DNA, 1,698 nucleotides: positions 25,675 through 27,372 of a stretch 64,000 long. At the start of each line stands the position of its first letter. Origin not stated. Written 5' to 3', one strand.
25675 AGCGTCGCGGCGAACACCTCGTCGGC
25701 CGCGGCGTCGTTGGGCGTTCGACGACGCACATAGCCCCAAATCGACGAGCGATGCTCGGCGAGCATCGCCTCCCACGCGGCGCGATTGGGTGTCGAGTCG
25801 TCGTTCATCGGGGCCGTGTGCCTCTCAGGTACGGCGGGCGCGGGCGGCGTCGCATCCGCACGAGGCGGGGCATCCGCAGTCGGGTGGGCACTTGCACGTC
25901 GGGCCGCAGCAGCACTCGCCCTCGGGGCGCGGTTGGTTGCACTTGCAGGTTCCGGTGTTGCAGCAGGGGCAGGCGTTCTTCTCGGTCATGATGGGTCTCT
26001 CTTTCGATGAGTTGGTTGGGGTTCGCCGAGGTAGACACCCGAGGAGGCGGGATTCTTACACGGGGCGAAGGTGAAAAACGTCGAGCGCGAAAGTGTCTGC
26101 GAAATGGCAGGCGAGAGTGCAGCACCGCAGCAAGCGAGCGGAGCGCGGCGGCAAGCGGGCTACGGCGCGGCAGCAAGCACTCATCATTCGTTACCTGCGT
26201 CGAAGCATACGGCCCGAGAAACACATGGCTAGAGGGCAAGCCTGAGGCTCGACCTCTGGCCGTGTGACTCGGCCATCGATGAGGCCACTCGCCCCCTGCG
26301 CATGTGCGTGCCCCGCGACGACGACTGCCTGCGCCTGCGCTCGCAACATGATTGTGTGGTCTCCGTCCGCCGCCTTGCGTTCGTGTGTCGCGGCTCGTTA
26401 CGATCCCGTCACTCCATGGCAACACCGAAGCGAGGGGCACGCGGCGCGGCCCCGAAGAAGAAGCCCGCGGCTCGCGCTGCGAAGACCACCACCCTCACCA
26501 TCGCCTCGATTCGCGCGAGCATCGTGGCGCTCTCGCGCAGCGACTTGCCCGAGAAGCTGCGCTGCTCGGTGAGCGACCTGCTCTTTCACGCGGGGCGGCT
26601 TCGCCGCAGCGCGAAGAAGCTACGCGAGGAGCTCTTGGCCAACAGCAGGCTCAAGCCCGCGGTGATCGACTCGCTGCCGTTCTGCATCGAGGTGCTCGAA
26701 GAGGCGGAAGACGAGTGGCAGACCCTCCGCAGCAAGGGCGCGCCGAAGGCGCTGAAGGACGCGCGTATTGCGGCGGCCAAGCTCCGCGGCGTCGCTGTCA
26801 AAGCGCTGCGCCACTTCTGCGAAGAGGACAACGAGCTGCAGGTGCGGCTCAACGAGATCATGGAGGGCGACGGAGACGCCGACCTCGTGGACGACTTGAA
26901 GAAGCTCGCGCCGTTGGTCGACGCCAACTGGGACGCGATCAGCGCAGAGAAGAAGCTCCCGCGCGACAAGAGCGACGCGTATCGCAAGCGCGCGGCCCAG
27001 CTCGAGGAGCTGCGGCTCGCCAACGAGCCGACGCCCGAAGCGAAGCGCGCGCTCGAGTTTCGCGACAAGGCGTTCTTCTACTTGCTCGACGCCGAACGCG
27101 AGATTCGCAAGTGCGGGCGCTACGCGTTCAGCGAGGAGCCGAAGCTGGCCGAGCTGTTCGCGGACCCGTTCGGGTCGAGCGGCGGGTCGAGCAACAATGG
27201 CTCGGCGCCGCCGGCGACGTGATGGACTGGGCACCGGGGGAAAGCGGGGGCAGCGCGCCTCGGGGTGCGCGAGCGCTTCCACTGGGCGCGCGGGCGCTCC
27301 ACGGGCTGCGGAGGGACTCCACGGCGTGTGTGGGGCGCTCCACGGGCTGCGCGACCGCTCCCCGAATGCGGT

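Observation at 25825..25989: Unannotated 54-codon ORF encoding a metallothionein-like peptide (26% Cys)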

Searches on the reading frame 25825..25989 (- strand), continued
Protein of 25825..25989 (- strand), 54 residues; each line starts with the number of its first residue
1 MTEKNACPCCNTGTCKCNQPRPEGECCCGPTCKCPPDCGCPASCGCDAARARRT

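Call 70: find_encoding_contigs(protein=P0031, flank=4000, max_places=2)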
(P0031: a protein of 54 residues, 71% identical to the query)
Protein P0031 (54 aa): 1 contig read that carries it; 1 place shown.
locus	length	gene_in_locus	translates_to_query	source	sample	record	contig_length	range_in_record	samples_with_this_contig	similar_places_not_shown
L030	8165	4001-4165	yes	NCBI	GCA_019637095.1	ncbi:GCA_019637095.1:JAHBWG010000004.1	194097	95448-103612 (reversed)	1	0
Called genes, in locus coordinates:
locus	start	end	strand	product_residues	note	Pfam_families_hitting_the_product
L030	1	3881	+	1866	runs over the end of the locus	PF00515:TPR_1 (faint), PF07719:TPR_2 (faint), PF13174:TPR_6 (faint), PF13176:TPR_7 (faint), PF13181:TPR_8 (faint), PF13414:TPR_11 (faint), PF13424:TPR_12 (faint), PF13428:TPR_14 (faint), +3 more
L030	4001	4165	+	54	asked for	-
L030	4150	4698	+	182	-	PF08281:Sigma70_r4_2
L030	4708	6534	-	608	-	PF07973:tRNA_SAD, PF00587:tRNA-synt_2b, PF03129:HGTP_anticodon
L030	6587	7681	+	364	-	PF00266:Aminotran_5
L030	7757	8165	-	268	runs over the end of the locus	-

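Call 75: list_cluster_members(proteins=[P0011, P0012, P0021, P0010, P0001])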
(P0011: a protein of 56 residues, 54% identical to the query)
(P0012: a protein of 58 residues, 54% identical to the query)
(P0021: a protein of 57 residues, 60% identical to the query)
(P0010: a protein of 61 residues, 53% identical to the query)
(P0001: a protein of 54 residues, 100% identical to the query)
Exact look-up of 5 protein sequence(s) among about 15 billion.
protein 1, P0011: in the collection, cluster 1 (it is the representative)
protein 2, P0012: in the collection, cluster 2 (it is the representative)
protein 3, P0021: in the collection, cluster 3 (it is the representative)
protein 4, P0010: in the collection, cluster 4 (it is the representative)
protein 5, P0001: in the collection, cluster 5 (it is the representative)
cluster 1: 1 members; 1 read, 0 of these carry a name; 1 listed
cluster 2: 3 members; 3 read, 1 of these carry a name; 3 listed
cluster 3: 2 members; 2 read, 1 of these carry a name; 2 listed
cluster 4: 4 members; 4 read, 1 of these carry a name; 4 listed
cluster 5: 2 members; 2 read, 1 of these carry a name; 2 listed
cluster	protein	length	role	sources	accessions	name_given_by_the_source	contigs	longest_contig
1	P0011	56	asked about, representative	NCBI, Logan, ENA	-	-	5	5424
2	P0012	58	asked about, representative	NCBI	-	-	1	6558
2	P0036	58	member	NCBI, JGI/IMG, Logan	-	hypothetical protein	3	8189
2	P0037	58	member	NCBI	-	-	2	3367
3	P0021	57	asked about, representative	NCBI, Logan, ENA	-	-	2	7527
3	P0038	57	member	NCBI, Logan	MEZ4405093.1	MAG: hypothetical protein R3A52_01195 [Polyangiales bacterium]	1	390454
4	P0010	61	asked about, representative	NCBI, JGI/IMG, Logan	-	hypothetical protein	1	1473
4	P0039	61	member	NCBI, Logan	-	-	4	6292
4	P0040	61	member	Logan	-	-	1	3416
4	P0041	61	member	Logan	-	-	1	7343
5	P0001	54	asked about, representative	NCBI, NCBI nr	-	-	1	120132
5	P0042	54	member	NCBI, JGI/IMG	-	hypothetical protein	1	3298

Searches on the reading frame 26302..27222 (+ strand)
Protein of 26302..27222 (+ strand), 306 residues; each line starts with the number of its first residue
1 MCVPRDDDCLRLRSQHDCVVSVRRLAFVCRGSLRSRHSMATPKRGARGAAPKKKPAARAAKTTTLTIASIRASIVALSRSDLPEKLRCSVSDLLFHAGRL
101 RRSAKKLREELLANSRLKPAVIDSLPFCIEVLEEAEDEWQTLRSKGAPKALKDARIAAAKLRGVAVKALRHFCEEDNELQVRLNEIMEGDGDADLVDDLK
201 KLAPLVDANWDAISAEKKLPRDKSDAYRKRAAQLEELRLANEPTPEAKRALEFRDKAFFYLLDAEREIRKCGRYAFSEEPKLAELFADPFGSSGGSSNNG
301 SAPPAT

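Call 3: search_protein_families(library=pfam, proteins=[window:26302-27222:+], max_evalue=1)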
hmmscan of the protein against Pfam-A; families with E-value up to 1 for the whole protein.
window:26302-27222:+ (306 aa): 3 families
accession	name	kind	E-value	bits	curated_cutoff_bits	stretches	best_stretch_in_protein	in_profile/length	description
PF09495.15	DUF2462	-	0.0068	17.5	23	1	34-74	16-56/77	Protein of unknown function (DUF2462)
PF07330.17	DUF1467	-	0.18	12.3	29.4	1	34-80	27-74/83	Protein of unknown function (DUF1467)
PF21604.3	CRLF2_D1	-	0.22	12.1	27.3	1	257-279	22-44/51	Cytokine receptor-like factor 2-like, D1 domain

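Call 4: search_protein_families(library=ncbifam, proteins=[window:26302-27222:+], max_evalue=1)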
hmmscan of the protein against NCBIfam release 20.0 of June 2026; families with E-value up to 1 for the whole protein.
window:26302-27222:+ (306 aa): 1 family
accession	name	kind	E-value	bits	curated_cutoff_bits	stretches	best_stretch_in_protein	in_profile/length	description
NF052641.1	PQLLE_fam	subfamily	0.0096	15.6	80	1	207-284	129-207/211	PQLLE family protein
